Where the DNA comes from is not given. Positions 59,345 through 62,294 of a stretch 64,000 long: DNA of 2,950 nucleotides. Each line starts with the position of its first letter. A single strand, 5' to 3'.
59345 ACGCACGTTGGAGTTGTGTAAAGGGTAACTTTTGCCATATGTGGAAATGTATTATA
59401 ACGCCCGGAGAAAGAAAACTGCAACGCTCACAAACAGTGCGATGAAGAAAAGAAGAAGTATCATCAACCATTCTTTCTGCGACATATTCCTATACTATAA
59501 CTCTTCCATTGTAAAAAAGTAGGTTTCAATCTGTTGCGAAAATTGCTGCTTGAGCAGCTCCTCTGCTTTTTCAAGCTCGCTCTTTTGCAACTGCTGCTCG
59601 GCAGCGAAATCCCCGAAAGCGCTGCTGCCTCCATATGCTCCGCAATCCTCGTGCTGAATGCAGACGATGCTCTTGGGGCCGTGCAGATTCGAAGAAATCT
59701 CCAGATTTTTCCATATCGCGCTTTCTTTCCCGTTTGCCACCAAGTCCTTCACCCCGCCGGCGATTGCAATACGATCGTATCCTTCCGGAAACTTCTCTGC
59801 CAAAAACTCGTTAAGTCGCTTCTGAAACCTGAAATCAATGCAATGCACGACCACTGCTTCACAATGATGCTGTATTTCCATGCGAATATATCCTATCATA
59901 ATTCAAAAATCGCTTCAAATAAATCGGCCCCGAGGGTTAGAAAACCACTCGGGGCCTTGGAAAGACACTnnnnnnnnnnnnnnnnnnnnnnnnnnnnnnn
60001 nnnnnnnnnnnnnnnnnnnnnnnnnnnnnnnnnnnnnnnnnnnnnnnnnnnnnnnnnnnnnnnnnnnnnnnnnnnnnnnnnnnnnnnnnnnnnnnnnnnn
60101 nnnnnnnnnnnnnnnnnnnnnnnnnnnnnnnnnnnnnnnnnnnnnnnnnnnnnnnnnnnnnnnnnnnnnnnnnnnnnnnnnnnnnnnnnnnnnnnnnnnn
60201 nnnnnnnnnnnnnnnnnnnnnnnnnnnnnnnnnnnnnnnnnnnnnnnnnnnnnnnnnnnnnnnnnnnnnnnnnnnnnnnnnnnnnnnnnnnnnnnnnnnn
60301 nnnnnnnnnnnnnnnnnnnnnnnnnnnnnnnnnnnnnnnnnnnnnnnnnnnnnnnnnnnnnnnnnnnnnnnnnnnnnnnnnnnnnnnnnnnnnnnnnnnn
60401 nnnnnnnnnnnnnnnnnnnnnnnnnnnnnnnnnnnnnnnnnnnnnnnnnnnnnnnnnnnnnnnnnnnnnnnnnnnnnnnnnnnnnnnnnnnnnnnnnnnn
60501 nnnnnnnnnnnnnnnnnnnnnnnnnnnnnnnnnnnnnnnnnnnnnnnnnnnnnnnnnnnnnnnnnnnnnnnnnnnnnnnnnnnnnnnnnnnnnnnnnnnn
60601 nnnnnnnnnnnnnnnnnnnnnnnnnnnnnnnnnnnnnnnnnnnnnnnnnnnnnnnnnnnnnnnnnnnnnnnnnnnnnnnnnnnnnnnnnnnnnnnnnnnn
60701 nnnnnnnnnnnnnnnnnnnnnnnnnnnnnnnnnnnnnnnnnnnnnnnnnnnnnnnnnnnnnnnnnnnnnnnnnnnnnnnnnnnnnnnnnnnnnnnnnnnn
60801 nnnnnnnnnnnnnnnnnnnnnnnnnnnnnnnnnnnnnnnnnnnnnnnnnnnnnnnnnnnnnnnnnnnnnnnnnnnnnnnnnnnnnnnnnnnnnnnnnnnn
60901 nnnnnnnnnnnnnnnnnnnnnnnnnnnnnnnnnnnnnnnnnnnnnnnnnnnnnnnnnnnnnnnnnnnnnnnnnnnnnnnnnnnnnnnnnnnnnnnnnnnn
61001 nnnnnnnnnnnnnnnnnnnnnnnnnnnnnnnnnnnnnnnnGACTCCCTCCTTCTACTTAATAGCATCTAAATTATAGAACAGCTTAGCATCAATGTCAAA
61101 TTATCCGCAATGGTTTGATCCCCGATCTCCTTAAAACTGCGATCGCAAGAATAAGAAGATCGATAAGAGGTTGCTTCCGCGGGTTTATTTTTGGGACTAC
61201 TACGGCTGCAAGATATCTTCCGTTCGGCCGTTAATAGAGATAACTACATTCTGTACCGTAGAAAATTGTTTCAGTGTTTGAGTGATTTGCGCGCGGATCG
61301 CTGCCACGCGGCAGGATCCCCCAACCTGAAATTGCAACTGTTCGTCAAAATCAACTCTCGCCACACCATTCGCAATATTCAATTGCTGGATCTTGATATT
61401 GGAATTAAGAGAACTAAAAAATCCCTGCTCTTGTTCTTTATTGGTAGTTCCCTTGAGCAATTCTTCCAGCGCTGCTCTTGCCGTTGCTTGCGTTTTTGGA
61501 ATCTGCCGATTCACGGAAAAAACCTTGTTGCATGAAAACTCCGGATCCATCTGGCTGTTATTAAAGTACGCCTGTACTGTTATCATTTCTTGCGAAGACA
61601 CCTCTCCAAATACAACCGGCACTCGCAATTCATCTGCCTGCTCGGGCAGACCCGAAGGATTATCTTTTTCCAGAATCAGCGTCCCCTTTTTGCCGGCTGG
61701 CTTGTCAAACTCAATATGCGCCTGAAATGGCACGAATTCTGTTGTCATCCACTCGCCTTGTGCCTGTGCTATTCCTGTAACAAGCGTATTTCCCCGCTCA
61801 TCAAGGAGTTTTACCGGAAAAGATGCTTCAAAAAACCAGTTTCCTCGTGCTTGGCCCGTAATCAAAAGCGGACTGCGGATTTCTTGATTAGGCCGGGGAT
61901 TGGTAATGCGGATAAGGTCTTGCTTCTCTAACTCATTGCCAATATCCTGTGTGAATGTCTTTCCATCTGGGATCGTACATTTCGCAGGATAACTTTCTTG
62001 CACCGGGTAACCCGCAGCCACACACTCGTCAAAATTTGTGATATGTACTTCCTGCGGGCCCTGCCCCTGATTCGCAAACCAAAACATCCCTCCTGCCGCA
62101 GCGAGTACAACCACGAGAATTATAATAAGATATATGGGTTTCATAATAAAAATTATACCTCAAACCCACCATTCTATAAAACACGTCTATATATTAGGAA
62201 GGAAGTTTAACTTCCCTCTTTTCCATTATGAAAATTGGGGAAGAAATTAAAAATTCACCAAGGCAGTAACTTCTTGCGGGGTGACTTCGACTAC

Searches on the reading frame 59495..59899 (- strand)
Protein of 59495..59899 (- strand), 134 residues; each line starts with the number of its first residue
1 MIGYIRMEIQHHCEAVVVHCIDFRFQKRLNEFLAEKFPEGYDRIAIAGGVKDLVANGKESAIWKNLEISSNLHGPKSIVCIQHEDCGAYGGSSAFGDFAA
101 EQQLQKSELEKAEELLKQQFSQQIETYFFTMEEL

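Call 59: search_protein_families(library=pfam, proteins=[window:59495-59899:-], max_evalue=0.001)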
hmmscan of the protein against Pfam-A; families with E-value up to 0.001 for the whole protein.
window:59495-59899:- (134 aa): 1 family
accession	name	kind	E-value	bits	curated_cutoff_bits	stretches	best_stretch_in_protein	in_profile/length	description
PF20393.3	Pro_CA_2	-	5.9e-14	52.8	30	1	13-122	4-107/125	Putative carbonic anhydrase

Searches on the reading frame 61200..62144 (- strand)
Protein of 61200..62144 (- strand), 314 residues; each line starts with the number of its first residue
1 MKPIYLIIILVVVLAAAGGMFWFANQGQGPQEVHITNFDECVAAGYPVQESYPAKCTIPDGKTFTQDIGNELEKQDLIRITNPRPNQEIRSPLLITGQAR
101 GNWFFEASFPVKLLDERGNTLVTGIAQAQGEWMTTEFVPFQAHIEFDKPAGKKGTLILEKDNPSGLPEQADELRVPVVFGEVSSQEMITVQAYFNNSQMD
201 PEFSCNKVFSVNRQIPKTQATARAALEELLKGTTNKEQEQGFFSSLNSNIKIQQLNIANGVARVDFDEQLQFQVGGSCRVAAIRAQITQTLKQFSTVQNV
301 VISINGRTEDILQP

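Call 59: search_protein_families(library=pfam, proteins=[window:61200-62144:-], max_evalue=0.001)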
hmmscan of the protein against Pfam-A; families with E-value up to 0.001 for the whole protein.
window:61200-62144:- (314 aa): 2 families
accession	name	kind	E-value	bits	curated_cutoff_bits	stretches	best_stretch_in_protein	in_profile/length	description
PF10646.14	Germane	-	3.3e-18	66.8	23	1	193-308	3-115/117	Sporulation and spore germination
PF10648.15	Gmad2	-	2.9e-15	56.8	25.7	1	78-163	2-82/86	Immunoglobulin-like domain of bacterial spore germination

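Call 61: find_homologous_proteins(query=window:61200-62144:-, max_evalue=1e-20)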
Query window:61200-62144:- (314 aa): 5776 proteins with E <= 1e-20 among 8000 candidates; the best 120 are listed.
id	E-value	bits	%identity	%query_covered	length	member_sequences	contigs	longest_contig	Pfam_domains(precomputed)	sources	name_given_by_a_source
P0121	3.1e-206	701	100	100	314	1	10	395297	PF10648.16,PF10646.15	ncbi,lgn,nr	ncbi:MAG: GerMN domain-containing protein [Candidatus Wildermuthbacteria bacterium]|nr:GerMN domain-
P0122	4.4e-134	465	65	100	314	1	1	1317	PF10648.16,PF10646.15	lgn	-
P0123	2.3e-132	459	67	98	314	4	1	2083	PF10648.16,PF10646.15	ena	-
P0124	4.5e-132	458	65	100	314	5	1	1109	PF10648.16,PF10646.15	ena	-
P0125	5.7e-132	458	65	100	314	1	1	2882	PF10648.16,PF10646.15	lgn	-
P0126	9.5e-132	457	69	91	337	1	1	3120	PF10648.16,PF10646.15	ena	-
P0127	7.1e-131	454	66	98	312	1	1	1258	PF10648.16,PF10646.15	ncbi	-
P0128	8.9e-131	454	66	100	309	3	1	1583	PF10648.16,PF10646.15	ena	-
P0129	9.7e-131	454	67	97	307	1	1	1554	PF10648.16,PF10646.15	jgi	-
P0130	1.3e-130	453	67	94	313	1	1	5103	PF10648.16,PF10646.15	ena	-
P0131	2.9e-130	452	69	89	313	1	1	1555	PF10648.16,PF10646.15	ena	-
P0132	3.5e-130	452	64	98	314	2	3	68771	PF10648.16,PF10646.15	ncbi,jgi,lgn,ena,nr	ncbi:MAG TPA: GerMN domain-containing protein [Patescibacteria group bacterium]|nr:GerMN domain-cont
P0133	4.4e-130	451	67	94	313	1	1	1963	PF10648.16,PF10646.15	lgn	-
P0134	1.3e-129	450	66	98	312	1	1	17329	PF10648.16,PF10646.15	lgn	-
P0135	2.4e-129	449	65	96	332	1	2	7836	PF10648.16,PF10646.15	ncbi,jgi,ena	-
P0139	1.4e-128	447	71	89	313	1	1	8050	PF10648.16,PF10646.15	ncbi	-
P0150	4.7e-127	442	68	91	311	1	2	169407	PF10648.16,PF10646.15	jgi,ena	-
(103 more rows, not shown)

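Call 62: find_encoding_contigs(protein=P0132, flank=2500, max_places=1)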
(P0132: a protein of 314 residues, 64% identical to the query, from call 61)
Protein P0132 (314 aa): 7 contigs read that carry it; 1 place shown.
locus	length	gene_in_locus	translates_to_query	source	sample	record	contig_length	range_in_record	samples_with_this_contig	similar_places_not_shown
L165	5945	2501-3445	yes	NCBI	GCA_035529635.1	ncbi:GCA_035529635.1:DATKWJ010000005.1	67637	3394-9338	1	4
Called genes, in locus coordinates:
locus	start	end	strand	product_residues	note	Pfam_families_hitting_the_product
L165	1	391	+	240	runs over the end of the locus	-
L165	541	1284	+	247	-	PF12883:DUF3828 (weak), PF03891:DUF333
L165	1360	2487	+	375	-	PF01078:Mg_chelatase (faint), PF05496:RuvB_N, PF00004:AAA, PF07728:AAA_5 (weak), PF13173:AAA_14 (weak), PF25361:AAA_lid_RFC1 (weak), PF16193:AAA_assoc_2, PF12002:MgsA_C, +2 more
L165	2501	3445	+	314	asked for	PF10648:Gmad2, PF10646:Germane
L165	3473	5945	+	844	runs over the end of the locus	PF00690:Cation_ATPase_N, PF00122:E1-E2_ATPase, PF00702:Hydrolase, PF13246:Cation_ATPase, PF00689:Cation_ATPase_C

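Call 63: find_encoding_contigs(protein=P0139, flank=2500, max_places=1)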
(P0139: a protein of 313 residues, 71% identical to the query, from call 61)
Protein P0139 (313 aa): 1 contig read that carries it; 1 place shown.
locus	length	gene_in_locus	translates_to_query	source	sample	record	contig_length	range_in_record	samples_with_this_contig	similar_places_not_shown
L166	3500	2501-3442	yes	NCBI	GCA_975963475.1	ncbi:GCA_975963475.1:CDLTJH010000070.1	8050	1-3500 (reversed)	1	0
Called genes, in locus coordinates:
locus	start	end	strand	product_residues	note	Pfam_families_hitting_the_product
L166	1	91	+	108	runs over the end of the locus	-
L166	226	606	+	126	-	-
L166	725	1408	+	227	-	PF00702:Hydrolase, PF12710:HAD, PF13419:HAD_2 (weak)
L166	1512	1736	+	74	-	-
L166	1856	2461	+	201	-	PF01170:UPF0020 (faint), PF01209:Ubie_methyltran, PF13489:Methyltransf_23, PF09445:Methyltransf_15 (weak), PF13847:Methyltransf_31, PF08241:Methyltransf_11, PF08242:Methyltransf_12, PF13649:Methyltransf_25, +1 more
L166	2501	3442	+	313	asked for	PF10648:Gmad2, PF10646:Germane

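Call 64: find_encoding_contigs(protein=P0134, flank=2500, max_places=1)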
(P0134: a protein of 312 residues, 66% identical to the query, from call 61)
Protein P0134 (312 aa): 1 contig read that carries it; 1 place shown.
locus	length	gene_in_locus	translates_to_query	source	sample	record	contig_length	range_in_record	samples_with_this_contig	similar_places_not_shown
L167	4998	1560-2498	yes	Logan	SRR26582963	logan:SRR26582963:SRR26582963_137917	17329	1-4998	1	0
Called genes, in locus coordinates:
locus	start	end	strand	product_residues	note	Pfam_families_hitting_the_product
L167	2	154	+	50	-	?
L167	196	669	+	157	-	-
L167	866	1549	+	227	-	PF00702:Hydrolase, PF12710:HAD, PF13419:HAD_2 (faint)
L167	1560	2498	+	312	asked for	PF10648:Gmad2, PF10646:Germane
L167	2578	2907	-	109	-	-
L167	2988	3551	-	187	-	PF08207:EFP_N, PF01132:EFP (weak), PF09285:Elong-fact-P_C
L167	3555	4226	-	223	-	PF14716:HHH_8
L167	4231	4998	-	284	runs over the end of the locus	PF00892:EamA, PF03151:TPT (faint), PF00892:EamA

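Call 65: find_encoding_contigs(protein=P0150, flank=2500, max_places=1)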
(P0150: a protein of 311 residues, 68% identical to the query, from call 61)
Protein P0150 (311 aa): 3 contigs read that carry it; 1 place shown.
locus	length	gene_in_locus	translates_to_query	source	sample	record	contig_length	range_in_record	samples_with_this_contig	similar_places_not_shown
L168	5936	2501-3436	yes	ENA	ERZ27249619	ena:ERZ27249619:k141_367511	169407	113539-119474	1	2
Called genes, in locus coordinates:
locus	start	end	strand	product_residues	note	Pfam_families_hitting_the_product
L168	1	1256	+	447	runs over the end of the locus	PF06917:Pectate_lyase_2 (faint), PF07470:Glyco_hydro_88 (faint), PF05147:LANC_like (faint), PF25840:Ulvan_lyase_N (weak), PF03663:Glyco_hydro_76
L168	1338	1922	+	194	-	PF00210:Ferritin, PF02915:Rubrerythrin, PF23458:DUF7130 (weak), PF21349:RUBY_RBDX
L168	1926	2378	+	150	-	PF14342:DUF4396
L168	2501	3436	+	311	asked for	PF10648:Gmad2, PF10646:Germane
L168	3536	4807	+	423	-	-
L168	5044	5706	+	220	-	PF03848:TehB, PF05175:MTS, PF13489:Methyltransf_23, PF01209:Ubie_methyltran, PF02353:CMAS, PF13847:Methyltransf_31, PF08241:Methyltransf_11, PF08242:Methyltransf_12, +4 more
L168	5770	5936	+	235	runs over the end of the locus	PF13489:Methyltransf_23 (weak), PF13847:Methyltransf_31, PF08241:Methyltransf_11, PF08242:Methyltransf_12, PF13649:Methyltransf_25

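Call 78: find_encoding_contigs(protein=P0121, flank=1500, max_places=10)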
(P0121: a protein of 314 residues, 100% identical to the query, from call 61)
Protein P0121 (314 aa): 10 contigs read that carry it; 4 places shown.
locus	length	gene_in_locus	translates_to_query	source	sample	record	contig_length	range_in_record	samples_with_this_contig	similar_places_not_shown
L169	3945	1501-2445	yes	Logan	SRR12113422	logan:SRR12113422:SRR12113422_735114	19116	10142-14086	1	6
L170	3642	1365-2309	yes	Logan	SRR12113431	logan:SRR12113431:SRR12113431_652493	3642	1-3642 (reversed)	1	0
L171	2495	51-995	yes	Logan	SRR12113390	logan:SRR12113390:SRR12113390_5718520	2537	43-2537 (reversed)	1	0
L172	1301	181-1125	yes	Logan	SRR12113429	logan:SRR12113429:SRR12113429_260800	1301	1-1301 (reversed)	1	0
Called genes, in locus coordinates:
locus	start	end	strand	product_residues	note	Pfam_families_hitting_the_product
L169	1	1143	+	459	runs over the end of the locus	PF02874:ATP-synt_ab_N, PF00006:ATP-synt_ab, PF22919:ATP-synt_VA_C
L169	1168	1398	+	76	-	PF02823:ATP-synt_DE_N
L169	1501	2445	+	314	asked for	PF10648:Gmad2, PF10646:Germane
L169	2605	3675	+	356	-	-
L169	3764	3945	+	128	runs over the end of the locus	PF20393:Pro_CA_2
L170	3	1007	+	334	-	?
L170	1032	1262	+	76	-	PF02823:ATP-synt_DE_N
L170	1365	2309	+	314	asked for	PF10648:Gmad2, PF10646:Germane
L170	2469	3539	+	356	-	-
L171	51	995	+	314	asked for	PF10648:Gmad2, PF10646:Germane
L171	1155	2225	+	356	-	-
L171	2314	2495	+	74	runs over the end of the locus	?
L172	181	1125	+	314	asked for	PF10648:Gmad2, PF10646:Germane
